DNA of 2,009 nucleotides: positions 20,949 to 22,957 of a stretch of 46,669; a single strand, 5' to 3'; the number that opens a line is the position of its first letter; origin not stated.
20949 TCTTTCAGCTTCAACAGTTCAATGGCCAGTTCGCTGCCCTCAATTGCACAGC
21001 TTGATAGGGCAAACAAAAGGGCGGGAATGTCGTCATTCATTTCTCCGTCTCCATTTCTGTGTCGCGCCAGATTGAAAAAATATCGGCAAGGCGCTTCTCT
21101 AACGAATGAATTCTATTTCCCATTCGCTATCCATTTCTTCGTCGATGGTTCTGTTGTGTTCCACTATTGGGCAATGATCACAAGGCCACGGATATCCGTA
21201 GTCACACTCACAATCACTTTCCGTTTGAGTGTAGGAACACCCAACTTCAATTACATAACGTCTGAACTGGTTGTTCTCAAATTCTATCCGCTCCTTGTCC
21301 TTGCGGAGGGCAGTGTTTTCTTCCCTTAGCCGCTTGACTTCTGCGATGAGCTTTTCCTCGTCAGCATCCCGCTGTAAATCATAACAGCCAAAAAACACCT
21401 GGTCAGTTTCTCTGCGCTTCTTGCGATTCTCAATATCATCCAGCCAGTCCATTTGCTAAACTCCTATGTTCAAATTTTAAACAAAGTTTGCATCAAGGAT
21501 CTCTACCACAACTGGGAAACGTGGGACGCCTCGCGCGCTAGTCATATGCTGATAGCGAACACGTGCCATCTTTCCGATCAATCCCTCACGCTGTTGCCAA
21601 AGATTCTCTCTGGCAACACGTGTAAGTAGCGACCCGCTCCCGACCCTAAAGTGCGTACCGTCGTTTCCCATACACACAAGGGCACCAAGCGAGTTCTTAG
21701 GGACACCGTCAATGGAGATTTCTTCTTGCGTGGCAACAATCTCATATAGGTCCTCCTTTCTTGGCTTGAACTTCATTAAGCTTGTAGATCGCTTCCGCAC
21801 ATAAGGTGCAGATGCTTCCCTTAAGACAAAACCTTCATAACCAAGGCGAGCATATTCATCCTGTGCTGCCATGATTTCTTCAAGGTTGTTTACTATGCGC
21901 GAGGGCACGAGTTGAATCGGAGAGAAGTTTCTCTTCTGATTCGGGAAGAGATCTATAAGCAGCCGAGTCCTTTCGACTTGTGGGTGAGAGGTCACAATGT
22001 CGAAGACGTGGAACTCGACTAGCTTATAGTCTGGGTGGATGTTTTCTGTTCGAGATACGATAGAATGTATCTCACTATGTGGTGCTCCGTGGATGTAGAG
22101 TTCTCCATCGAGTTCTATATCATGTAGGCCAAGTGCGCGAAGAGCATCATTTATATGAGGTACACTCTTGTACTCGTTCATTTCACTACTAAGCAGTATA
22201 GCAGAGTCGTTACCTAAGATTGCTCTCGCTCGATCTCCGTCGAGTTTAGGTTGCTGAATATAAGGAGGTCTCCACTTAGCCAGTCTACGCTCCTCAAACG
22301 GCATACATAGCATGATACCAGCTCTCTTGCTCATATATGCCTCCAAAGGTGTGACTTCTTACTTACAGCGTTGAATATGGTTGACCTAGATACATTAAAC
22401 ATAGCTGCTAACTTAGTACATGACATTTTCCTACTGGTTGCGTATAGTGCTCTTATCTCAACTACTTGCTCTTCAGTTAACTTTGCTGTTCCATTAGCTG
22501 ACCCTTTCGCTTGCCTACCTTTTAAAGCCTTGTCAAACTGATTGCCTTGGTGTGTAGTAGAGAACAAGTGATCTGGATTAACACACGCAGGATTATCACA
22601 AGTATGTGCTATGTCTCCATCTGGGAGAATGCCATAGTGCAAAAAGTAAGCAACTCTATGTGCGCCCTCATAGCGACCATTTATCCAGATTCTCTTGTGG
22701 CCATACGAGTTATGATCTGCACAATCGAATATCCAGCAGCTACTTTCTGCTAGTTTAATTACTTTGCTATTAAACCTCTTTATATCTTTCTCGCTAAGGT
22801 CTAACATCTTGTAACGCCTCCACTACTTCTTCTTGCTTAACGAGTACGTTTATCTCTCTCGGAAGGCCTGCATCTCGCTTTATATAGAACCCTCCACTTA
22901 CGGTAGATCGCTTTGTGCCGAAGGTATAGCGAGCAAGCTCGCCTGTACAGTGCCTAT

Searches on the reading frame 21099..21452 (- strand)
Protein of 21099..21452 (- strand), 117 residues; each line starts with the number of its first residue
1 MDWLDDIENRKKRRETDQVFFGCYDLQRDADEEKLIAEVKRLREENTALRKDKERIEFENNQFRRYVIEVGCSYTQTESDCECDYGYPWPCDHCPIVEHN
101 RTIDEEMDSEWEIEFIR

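Call 37: search_protein_families(library=phrogs, proteins=[window:21099-21452:-], max_evalue=0.001)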
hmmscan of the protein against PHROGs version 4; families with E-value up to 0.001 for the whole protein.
window:21099-21452:- (117 aa): 0 families

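Call 74: search_protein_families(library=ncbifam, proteins=[window:21099-21452:-], max_evalue=0.01)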
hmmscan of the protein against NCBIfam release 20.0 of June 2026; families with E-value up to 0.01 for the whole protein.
window:21099-21452:- (117 aa): 1 family
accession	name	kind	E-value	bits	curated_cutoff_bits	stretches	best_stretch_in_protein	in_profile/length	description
NF010520.0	PRK13922.13-5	equivalog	0.01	15.2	343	0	30-65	62-97/263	rod shape-determining protein MreC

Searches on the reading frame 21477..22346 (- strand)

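Call 37: search_protein_families(library=phrogs, proteins=[window:21477-22346:-], max_evalue=0.001)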
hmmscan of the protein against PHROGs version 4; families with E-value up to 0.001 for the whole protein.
window:21477-22346:- (289 aa): 1 family
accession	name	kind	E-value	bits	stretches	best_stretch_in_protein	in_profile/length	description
phrog_114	-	DNA, RNA and nucleotide metabolism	1.4e-60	206.6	1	5-284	217-498/634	ATP-dependent DNA ligase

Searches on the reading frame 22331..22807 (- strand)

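Call 37: search_protein_families(library=phrogs, proteins=[window:22331-22807:-], max_evalue=0.001)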
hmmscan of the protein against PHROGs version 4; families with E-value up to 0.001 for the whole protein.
window:22331-22807:- (158 aa): 12 families
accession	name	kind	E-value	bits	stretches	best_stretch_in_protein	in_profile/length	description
phrog_1872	-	DNA, RNA and nucleotide metabolism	1.1e-27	98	1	8-121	18-137/166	endonuclease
phrog_59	-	DNA, RNA and nucleotide metabolism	4.1e-23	83.4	1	24-157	158-274/423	HNH endonuclease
phrog_6254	-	DNA, RNA and nucleotide metabolism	8.5e-23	82.3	1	16-149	7-149/154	HNH endonuclease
phrog_826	-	DNA, RNA and nucleotide metabolism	1.1e-15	58.9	1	5-116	67-181/281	HNH endonuclease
phrog_3593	-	DNA, RNA and nucleotide metabolism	1.3e-15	58.7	1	7-128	54-173/210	HNH endonuclease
phrog_4842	-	DNA, RNA and nucleotide metabolism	3.4e-12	47.4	1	7-94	62-148/154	HNH endonuclease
phrog_99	-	DNA, RNA and nucleotide metabolism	6.4e-09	37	1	27-95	139-207/383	HNH endonuclease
phrog_1492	-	DNA, RNA and nucleotide metabolism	1.4e-06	28.7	1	33-130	94-173/414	HNH endonuclease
phrog_29975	-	unknown function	8.4e-06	27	1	77-145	6-72/160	-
phrog_20467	-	DNA, RNA and nucleotide metabolism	9.9e-05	23.2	1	74-158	25-107/112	HNH endonuclease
phrog_10495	-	DNA, RNA and nucleotide metabolism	0.00054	21.1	1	49-96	10-58/63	HNH endonuclease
phrog_517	-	DNA, RNA and nucleotide metabolism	0.00072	21.5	1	95-151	67-125/128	HTH DNA binding protein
